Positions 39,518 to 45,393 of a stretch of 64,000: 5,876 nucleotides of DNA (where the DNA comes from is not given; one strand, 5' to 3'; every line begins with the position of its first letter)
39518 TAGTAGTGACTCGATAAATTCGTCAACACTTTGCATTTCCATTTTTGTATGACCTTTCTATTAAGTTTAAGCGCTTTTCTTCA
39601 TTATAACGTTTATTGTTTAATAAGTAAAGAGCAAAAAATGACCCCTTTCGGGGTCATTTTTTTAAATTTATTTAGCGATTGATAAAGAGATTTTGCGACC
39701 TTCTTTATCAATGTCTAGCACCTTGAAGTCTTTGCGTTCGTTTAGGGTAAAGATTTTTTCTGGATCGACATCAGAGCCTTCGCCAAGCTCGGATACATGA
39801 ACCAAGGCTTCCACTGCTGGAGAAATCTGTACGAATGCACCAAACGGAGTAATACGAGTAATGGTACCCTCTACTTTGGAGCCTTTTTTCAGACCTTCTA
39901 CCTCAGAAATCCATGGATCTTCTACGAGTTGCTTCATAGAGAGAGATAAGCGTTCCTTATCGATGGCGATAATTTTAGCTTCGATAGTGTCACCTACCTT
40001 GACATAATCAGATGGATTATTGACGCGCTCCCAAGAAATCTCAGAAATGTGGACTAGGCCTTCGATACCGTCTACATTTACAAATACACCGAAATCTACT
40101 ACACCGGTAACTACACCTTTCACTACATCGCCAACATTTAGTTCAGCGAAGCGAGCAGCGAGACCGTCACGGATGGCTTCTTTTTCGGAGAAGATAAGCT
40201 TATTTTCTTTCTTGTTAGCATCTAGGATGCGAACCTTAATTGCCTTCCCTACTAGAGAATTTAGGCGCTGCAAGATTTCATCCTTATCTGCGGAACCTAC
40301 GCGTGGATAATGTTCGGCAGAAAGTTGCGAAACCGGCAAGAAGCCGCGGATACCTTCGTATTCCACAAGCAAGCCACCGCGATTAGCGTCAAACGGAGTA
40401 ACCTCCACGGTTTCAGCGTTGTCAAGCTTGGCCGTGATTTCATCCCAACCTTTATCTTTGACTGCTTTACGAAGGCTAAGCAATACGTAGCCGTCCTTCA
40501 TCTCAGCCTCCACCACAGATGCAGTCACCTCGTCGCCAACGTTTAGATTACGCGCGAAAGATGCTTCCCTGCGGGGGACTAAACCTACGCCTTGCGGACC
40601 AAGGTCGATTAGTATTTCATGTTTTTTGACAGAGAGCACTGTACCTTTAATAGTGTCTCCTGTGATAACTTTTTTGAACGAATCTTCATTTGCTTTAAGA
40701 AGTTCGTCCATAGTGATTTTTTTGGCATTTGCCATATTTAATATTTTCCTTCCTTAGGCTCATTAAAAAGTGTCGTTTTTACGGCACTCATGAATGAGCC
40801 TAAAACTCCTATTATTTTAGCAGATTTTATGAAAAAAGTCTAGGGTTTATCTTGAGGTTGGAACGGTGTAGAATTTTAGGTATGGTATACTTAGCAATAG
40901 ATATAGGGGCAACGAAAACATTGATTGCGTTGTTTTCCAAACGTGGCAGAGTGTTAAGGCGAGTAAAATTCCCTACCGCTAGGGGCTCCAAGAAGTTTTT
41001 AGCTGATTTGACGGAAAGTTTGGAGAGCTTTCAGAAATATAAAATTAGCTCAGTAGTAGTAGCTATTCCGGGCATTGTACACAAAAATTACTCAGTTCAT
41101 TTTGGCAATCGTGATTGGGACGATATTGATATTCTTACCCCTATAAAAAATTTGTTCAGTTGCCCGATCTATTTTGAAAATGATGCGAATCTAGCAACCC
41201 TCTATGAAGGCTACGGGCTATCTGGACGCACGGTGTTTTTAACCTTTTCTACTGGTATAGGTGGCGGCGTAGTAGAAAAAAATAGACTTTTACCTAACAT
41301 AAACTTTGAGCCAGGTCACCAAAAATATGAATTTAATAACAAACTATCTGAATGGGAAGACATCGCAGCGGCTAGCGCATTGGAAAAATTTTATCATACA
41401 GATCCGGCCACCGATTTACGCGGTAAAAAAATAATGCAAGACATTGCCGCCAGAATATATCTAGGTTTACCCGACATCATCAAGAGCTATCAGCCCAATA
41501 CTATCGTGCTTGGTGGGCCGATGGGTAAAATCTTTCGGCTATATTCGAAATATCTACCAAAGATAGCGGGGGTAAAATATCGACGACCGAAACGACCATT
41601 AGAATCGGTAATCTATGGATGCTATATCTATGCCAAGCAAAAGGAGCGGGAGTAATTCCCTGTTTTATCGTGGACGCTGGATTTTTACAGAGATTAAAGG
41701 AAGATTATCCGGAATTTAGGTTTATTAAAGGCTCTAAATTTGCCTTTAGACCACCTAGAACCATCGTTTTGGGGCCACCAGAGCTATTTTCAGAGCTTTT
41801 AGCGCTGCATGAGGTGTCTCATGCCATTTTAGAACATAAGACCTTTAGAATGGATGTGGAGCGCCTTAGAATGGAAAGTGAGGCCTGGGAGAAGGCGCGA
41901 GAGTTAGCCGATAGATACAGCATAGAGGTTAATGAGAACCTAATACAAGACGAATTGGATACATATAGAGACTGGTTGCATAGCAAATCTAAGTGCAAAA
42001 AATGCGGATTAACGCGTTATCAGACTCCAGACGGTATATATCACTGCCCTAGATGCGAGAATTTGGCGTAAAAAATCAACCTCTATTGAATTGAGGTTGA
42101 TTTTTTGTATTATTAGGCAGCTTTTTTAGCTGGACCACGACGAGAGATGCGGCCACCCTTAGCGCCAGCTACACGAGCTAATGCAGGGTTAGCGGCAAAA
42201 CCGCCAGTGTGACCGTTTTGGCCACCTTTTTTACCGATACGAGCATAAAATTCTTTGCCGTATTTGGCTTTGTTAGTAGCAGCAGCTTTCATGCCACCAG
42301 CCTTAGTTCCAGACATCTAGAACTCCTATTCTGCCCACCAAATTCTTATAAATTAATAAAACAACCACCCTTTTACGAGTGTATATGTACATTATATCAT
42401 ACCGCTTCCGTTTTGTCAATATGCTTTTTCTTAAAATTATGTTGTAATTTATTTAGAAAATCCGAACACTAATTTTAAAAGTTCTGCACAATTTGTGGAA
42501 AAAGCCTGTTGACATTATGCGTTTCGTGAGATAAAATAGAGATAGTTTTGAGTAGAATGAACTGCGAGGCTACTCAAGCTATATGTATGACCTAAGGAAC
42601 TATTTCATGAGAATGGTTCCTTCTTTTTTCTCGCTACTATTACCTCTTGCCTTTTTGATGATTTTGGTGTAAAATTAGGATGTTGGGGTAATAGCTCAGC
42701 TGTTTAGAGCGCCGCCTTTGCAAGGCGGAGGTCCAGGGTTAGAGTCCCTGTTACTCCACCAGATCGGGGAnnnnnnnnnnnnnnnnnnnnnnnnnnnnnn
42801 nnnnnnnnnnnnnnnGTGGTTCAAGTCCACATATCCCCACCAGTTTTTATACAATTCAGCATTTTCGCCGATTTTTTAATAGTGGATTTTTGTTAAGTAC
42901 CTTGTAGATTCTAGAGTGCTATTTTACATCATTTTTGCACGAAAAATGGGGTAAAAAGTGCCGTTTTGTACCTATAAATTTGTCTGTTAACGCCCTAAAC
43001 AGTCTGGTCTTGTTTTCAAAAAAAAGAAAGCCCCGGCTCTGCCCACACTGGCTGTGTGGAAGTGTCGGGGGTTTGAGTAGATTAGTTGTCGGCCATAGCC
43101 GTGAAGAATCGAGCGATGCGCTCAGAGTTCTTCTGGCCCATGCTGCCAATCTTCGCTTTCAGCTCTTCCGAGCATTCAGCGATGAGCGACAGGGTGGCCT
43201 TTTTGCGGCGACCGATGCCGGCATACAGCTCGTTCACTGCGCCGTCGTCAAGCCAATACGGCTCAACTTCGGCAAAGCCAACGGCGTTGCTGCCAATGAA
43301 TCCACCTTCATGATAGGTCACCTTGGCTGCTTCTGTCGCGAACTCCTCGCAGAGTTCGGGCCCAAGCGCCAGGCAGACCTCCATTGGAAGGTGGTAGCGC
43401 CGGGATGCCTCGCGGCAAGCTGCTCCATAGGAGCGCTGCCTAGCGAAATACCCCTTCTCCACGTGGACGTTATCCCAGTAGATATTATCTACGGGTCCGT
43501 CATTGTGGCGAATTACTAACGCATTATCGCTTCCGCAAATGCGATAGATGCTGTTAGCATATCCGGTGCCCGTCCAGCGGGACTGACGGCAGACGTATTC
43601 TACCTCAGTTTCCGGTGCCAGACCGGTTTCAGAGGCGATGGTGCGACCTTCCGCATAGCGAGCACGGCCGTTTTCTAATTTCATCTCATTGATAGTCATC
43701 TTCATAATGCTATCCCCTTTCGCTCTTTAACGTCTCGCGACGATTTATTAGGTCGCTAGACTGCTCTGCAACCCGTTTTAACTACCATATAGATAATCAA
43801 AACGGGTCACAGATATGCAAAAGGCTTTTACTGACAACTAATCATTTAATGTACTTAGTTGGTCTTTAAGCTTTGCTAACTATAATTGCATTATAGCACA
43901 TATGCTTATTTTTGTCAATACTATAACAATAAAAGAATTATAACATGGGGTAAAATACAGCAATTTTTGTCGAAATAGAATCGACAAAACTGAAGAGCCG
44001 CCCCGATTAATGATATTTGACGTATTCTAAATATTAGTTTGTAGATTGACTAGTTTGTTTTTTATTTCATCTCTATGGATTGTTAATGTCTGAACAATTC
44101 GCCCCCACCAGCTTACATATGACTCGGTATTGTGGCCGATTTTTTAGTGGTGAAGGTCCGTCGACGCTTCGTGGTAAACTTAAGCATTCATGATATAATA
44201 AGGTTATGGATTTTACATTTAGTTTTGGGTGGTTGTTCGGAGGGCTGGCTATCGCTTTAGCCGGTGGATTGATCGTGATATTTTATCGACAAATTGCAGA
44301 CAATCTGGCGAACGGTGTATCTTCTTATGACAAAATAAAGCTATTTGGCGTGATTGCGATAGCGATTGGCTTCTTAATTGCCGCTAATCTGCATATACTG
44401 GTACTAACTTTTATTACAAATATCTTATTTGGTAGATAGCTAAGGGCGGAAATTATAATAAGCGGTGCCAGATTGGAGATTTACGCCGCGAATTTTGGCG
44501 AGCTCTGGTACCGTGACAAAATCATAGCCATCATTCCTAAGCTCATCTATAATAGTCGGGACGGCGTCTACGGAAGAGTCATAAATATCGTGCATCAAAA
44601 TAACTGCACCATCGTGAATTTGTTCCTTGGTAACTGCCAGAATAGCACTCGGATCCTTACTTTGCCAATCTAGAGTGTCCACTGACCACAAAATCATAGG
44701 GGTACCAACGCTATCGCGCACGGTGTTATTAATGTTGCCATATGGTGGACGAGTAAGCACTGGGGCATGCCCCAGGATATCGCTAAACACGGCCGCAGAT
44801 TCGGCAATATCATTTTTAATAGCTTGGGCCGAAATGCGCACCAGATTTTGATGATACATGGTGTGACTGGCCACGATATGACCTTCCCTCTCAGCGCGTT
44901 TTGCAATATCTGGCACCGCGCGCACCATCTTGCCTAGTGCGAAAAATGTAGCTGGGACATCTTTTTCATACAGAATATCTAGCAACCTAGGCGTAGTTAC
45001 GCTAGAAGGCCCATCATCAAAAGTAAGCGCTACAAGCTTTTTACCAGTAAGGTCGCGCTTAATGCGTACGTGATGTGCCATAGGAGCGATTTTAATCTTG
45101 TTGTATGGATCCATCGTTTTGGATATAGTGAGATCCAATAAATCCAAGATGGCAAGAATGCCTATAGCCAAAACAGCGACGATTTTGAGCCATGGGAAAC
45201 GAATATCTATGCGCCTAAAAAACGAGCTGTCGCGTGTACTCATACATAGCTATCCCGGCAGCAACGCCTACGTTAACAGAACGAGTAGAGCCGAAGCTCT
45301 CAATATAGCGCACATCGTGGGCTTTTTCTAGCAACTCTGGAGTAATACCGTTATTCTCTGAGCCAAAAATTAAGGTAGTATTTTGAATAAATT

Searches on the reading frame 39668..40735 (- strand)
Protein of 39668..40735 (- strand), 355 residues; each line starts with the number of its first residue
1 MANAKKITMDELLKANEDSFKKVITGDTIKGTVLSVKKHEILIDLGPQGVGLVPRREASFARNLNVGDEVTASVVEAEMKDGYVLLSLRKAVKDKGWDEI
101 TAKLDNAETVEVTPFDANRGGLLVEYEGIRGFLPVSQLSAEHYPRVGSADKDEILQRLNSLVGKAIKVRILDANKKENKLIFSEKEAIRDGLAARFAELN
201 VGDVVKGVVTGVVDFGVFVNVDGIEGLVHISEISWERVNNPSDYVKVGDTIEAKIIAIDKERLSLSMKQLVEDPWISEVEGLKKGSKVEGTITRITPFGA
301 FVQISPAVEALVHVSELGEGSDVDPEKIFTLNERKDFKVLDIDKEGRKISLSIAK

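Call 56: search_protein_families(library=pfam, max_evalue=0.001, proteins=[window:39668-40735:-])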
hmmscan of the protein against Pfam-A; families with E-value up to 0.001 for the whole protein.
window:39668-40735:- (355 aa): 4 families
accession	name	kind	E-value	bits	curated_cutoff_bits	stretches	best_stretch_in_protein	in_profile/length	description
PF00575.29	S1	-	3e-58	194.6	22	4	199-268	2-74/74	S1 RNA binding domain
PF23459.1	S1_RRP5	-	1.1e-13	52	27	0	202-265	4-70/72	RRP5 S1 domain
PF21710.3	Spt6_S1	-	7.2e-08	33.1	27.5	0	202-267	17-84/91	Spt6, S1/OB domain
PF13509.12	S1_2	-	1.1e-07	32.3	21.8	0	285-324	2-41/61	S1 domain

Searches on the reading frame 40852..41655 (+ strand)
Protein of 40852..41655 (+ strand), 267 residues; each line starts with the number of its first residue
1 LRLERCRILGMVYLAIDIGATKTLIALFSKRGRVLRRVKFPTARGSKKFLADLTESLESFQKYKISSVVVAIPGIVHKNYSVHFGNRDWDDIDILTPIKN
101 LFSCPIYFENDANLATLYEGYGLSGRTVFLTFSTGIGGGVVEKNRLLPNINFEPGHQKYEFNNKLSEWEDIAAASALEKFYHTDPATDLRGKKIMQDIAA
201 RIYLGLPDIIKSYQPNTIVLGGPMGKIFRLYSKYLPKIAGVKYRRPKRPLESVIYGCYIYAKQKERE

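Call 56: search_protein_families(library=pfam, max_evalue=0.001, proteins=[window:40852-41655:+])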
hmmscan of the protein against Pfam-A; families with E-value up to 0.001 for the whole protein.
window:40852-41655:+ (267 aa): 1 family
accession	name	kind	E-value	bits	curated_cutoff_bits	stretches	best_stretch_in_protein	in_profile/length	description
PF00480.26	ROK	-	2.2e-25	90.2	22.9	1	13-232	1-252/294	ROK family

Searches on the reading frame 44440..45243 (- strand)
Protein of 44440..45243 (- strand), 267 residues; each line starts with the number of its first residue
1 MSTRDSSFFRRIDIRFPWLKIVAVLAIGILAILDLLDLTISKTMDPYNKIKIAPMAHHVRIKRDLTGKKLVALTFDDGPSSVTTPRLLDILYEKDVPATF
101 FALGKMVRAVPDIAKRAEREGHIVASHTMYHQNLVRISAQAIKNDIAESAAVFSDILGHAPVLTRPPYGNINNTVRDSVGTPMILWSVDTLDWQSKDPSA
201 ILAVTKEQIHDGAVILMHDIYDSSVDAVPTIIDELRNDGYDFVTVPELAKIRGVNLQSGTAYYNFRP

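Call 56: search_protein_families(library=pfam, max_evalue=0.001, proteins=[window:44440-45243:-])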
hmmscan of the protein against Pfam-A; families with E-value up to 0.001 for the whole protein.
window:44440-45243:- (267 aa): 1 family
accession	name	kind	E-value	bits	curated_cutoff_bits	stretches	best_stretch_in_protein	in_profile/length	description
PF01522.26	Polysacc_deac_1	-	2.5e-34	118.4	23.1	1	66-178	4-115/124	Polysaccharide deacetylase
